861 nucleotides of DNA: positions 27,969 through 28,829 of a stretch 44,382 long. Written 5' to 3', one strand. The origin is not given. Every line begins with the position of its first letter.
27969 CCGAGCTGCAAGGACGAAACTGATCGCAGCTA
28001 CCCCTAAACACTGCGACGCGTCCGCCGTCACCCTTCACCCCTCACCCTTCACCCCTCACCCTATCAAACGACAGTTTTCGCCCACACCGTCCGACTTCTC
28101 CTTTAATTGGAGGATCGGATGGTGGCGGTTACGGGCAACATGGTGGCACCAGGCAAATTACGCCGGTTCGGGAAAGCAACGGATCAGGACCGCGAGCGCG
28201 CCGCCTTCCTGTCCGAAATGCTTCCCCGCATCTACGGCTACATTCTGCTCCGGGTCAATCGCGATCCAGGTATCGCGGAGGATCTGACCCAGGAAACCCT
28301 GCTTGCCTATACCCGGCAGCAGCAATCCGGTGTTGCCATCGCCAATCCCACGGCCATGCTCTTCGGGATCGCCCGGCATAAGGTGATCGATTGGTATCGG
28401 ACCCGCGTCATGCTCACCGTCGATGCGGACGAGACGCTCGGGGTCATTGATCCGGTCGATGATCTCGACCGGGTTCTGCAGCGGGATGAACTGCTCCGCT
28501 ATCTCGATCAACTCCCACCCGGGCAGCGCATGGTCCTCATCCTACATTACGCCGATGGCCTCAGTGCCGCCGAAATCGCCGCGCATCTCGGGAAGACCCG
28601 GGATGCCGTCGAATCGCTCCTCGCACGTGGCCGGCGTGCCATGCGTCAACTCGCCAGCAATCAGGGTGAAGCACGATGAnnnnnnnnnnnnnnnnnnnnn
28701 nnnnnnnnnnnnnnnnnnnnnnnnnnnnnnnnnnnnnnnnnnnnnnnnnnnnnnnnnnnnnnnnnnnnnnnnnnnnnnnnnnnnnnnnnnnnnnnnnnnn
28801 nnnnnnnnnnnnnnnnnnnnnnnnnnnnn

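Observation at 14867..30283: Four paralogous ECF-sigma / membrane-anchored PQQ-like beta-propeller gene pairs packed into about 15 kb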

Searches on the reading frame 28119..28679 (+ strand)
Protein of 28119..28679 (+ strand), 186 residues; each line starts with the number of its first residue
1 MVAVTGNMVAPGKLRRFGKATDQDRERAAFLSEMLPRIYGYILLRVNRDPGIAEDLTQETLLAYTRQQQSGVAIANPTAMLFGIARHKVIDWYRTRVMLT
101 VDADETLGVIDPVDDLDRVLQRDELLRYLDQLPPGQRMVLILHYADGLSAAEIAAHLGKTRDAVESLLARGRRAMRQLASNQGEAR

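Call 3: search_protein_families(library=pfam, proteins=[window:28119-28679:+], max_evalue=0.01)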
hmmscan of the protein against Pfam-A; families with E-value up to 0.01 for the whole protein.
window:28119-28679:+ (186 aa): 8 families
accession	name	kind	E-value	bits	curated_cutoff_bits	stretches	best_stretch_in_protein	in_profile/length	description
PF08281.18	Sigma70_r4_2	-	2.6e-17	62.7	25.7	1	123-175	2-54/54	Sigma-70, region 4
PF04545.22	Sigma70_r4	-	1.8e-10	40.6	24.1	1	129-177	2-50/50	Sigma-70, region 4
PF04542.20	Sigma70_r2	-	6.8e-06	26.2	24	1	35-96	6-68/71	Sigma-70 region 2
PF07638.17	Sigma70_ECF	-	1.6e-05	25.3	21.1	1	100-176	109-180/185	ECF sigma factor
PF13384.12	HTH_23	-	8.2e-05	22.7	24.6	1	136-170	6-40/50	Homeodomain-like domain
PF13518.12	HTH_28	-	0.0061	17.1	25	0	136-170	1-35/52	Helix-turn-helix domain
PF12802.13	MarR_2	-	0.007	16.9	27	0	141-170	13-43/61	MarR family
PF16365.12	EutK_C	-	0.0085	16.5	27.5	1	138-172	5-43/52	Ethanolamine utilization protein EutK C-terminus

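Call 4: search_protein_families(library=ncbifam, proteins=[window:28119-28679:+], max_evalue=0.01)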
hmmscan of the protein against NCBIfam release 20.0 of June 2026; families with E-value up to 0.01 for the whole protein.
window:28119-28679:+ (186 aa): 86 families (the best 25 are shown)
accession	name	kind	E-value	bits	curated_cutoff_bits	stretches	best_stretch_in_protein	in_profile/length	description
TIGR02983.1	SigE-fam_strep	subfamily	2.2e-19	69.9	141.55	1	22-180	3-159/162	SigE family RNA polymerase sigma factor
TIGR02937.1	sigma70-ECF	superfamily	2.3e-19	69.6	42.9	1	26-177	2-163/165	sigma-70 family RNA polymerase sigma factor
TIGR02952.1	Sig70_famx2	equivalog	1.6e-18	67.2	206.45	1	21-177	6-168/170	ECF subfamily RNA polymerase sigma factor, BldN family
NF004113.0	PRK05602.1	equivalog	3.9e-18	65.8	208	1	30-182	50-204/211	RNA polymerase sigma factor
NF007227.0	PRK09645.1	subfamily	7.4e-17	61.8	202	1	21-182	9-173/177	sigma-70 family RNA polymerase sigma factor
TIGR02950.1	SigM_subfam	subfamily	3.7e-16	59.3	147.95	1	35-178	10-157/159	RNA polymerase sigma factor, SigM family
NF009188.0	PRK12536.1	subfamily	5.5e-16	59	250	1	26-177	31-184/190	RNA polymerase sigma factor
NF058625.1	sigma_PG0214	equivalog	1.1e-15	57.8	130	1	45-182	23-164/170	GFO_1088 family ECF-type sigma factor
NF009190.0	PRK12538.1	equivalog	3.5e-15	56.3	303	1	35-181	73-221/233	RNA polymerase sigma factor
NF009191.0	PRK12539.1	subfamily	3.8e-15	55.9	171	1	25-182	24-182/185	sigma-70 family RNA polymerase sigma factor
TIGR02989.1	Sig-70_gvs1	subfamily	4e-15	56.1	124.55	1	28-177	4-156/158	RNA polymerase sigma-70 factor, Rhodopirellula/Verrucomicrobium family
NF009166.1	PRK12513.1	equivalog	9.8e-15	54.8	206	1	37-178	34-185/193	RNA polymerase sigma factor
TIGR02959.1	SigZ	equivalog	1.1e-14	54.7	168.65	1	40-178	10-147/170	RNA polymerase sigma factor SigZ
NF009176.0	PRK12524.1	equivalog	1.4e-14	54.3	264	1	25-182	25-187/196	RNA polymerase sigma factor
TIGR02985.1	Sig70_bacteroi1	subfamily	1.1e-13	51.8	126.4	1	33-177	9-160/162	RNA polymerase sigma-70 factor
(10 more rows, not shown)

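Call 19: find_related_loci(query=A1, collection=genome_contigs, flank=6000)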
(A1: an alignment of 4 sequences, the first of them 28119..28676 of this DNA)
Query A1 (186 aa) in genome_contigs; peptide patterns used: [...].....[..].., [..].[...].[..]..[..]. (x = any residue, [..] = any of these).
600 stretches matched a pattern (row limit reached: there are more); 355 encode a relative of the query (tblastn E <= 1e-3); the best 80 are kept; 80 distinct loci.
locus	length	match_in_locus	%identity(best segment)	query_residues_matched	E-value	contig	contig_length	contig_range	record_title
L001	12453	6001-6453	44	29-176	3e-31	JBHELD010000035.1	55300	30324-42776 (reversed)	MAG: Actinomycetota bacterium isolate S1_bin.1.orig S1_k141_781634, whole genome shotgun sequence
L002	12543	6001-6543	40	1-184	2e-27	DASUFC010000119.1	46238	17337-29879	MAG TPA_asm: Gaiellaceae bacterium isolate SMAG_U1369 k141_1479985, whole genome shotgun sequence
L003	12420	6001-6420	42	28-172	2e-26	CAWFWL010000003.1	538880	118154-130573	MAG: uncultured Actinomycetes bacterium isolate MFD04944.bin.2.166 genome assembly, contig: contig_32204, whole genome s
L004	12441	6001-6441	40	35-185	6e-23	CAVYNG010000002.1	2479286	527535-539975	MAG: uncultured Acidimicrobiaceae bacterium isolate MFD05705.bin.1.158 genome assembly, contig: contig_39444, whole geno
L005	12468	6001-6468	39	22-177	7e-23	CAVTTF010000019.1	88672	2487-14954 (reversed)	MAG: uncultured Actinomycetes bacterium isolate MFD05176.bin.2.28 genome assembly, contig: contig_96716, whole genome sh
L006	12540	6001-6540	39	6-177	7e-22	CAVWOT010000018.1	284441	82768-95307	MAG: Bryobacterales bacterium isolate MFD09567.bin.2.8 genome assembly, contig: contig_38190, whole genome shotgun seque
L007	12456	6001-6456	38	28-175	6e-22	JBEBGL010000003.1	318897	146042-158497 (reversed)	MAG: Ilumatobacteraceae bacterium isolate ASF_21 NODE_5_length_318897_cov_12.158599, whole genome shotgun sequence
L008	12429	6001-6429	41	35-177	2e-21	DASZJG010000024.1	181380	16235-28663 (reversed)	MAG TPA_asm: Pseudonocardiaceae bacterium isolate SMAG_U6623 k141_4880516, whole genome shotgun sequence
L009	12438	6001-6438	39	38-186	2e-21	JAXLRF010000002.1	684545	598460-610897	MAG: Acidimicrobiales bacterium isolate STL-ACT2 C2.190.fa-2, whole genome shotgun sequence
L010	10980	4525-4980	40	23-176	2e-20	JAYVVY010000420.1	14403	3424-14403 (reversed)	MAG: Ilumatobacteraceae bacterium isolate GL80_UP_concoct_205 GL80_UP_concoct_205_419, whole genome shotgun sequence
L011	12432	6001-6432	40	35-178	2e-20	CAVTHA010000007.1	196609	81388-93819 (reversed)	MAG: uncultured Acidimicrobiales bacterium isolate MFD06092.bin.2.54 genome assembly, contig: contig_54944, whole genome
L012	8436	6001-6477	38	21-181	3e-20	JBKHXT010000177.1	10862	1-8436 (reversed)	MAG: Acidimicrobiia bacterium isolate N_bin.26.orig k127_830957, whole genome shotgun sequence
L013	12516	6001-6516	36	15-182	4e-20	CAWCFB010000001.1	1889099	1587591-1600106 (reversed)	MAG: uncultured Solirubrobacterales bacterium isolate MFD01213.bin.2.44 genome assembly, contig: contig_2507, whole geno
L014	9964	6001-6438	35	38-185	4e-20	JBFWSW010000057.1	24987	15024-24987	MAG: Ilumatobacteraceae bacterium isolate CA_2019_TPBF_32 NODE_9877_length_24987_cov_10.907281_TPBF, whole genome shotgu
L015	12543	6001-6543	35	11-184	1e-19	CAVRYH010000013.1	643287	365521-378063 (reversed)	MAG: uncultured Acidimicrobiales bacterium isolate MFD04752.bin.1.29 genome assembly, contig: contig_8282, whole genome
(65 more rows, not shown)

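Call 23: search_solved_structures(query=A1, max_evalue=0.00001)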
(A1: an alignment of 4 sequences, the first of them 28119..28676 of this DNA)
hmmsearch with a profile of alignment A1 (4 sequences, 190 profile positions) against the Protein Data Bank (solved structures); distinct sequences matched with E-value up to 0.00001: 21.
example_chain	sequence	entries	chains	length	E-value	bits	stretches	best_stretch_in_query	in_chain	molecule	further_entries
6dxo_A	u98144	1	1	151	5.9e-18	68.5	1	20-99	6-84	RNA polymerase ECF-subfamily sigma factor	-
6dv9_F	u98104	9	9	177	5.6e-17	65.3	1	26-187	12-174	ECF RNA polymerase sigma factor SigL | RNA polymerase sigma factor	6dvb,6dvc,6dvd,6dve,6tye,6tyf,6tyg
9m9d_F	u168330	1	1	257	1.6e-12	50.8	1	28-184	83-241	ECF RNA polymerase sigma factor SigE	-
9m9e_F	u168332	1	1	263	1.7e-12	50.7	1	28-184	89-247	ECF RNA polymerase sigma factor SigE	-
9m98_F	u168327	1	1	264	1.7e-12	50.7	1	28-184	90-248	ECF RNA polymerase sigma factor SigE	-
5wuq_A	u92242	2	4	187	1.8e-11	47.3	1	16-184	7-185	ECF RNA polymerase sigma factor SigW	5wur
9isn_F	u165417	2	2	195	2.3e-11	47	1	19-182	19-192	ECF sigma factor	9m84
6jcy_F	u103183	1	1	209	5e-11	45.9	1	36-183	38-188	ECF RNA polymerase sigma factor SigH,ECF RNA polymerase sigma factor SigE,ECF RNA polymera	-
7qh5_A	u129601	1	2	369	2.4e-10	43.7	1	128-186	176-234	RNA polymerase sigma factor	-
5zx2_F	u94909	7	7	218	3.3e-10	43.2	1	36-183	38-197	ECF RNA polymerase sigma factor SigH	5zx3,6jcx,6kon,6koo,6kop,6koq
4nqw_A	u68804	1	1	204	1e-09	41.7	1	24-183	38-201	ECF RNA polymerase sigma factor SigK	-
5uxx_A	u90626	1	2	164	3.8e-09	39.8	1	53-184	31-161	RNA polymerase sigma factor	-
2q1z_A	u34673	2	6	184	9.1e-09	38.6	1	23-183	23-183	RpoE, ECF SigE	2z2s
8z6g_B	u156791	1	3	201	1.1e-08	38.3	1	9-183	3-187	RNA polymerase sigma factor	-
6in7_B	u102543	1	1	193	1.2e-08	38.2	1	10-183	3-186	RNA polymerase sigma-H factor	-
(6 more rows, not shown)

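Call 73: find_related_loci(query=A1, collection=metagenome_contigs, flank=8000)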
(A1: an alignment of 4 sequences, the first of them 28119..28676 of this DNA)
Query A1 (186 aa) in metagenome_contigs; peptide patterns used: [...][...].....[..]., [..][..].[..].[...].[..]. (x = any residue, [..] = any of these).
600 stretches matched a pattern (row limit reached: there are more); 376 encode a relative of the query (tblastn E <= 1e-3); the best 80 are kept; 80 distinct loci.
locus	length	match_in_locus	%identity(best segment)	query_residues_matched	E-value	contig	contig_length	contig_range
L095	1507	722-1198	44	29-183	6e-34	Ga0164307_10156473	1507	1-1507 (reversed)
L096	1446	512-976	45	28-177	1e-29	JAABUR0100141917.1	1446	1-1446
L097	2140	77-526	41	30-177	1e-28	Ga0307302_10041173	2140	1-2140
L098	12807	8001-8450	39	29-177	3e-28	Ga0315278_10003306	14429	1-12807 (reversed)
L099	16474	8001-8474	41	28-177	5e-26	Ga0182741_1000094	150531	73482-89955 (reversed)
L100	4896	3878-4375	38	17-177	2e-24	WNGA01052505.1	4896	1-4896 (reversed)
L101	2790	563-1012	43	30-177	2e-23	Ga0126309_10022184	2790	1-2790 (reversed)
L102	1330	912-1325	44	35-170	2e-23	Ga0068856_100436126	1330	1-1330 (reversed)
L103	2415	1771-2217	39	29-177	7e-23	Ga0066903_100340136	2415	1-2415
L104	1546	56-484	41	35-177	4e-22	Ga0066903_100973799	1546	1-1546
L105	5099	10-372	44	52-172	2e-21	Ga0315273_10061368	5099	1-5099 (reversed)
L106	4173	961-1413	38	30-177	2e-21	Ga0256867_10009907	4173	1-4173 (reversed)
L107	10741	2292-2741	39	29-177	2e-21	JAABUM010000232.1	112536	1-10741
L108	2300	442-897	38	28-175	6e-21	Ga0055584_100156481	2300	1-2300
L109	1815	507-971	33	33-180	2e-20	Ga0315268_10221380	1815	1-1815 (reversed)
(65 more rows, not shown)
